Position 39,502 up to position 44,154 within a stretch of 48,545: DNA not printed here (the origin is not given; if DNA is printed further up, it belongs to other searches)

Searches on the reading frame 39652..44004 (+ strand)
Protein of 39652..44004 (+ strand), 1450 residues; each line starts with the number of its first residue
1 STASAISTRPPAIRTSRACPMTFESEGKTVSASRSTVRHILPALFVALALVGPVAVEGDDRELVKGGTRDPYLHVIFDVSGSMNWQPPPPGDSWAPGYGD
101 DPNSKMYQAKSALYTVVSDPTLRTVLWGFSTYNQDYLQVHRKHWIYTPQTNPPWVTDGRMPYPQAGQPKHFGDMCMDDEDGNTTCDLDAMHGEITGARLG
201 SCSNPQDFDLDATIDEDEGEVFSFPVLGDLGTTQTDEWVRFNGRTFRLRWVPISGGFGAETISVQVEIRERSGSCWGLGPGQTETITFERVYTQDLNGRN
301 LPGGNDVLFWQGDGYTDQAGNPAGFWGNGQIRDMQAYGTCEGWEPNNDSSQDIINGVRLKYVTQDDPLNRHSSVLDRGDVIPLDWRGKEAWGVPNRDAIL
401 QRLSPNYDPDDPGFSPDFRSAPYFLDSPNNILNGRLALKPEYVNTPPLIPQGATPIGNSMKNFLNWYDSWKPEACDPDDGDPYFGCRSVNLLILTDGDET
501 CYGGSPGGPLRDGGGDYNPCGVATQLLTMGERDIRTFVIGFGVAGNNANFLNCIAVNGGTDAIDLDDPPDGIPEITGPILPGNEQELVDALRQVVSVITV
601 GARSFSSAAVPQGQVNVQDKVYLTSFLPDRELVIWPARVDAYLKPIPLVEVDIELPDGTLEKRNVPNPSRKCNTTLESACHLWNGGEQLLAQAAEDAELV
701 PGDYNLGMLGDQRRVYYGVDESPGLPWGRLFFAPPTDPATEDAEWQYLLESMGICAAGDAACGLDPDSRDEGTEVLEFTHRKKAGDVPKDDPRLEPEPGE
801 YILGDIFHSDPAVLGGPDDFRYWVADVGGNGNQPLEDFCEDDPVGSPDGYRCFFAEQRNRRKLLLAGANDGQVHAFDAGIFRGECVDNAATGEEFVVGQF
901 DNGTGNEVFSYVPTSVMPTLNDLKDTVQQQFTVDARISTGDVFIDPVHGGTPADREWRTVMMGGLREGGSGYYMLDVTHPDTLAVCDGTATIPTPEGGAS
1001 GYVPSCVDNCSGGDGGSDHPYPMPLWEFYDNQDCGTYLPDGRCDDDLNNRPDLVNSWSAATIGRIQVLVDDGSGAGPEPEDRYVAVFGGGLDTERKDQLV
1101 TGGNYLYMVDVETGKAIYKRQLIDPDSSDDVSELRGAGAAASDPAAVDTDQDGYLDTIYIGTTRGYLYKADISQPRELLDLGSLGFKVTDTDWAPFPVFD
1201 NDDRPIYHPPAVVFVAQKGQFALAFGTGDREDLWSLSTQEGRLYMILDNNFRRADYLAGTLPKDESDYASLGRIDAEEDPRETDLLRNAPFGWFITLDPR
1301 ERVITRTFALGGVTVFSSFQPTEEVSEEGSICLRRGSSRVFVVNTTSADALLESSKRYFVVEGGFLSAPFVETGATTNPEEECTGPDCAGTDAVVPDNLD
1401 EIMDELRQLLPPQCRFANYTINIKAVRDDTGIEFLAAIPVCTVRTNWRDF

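Call 43: search_protein_families(library=pfam, proteins=[window:39652-44004:+], max_evalue=0.001)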
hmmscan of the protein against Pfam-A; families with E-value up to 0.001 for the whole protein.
window:39652-44004:+ (1450 aa): 1 family
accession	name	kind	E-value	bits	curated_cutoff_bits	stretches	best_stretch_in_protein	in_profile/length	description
PF05567.17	T4P_PilY1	-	1.1e-10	41.5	28.1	2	843-981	24-152/411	PilY1 beta-propeller domain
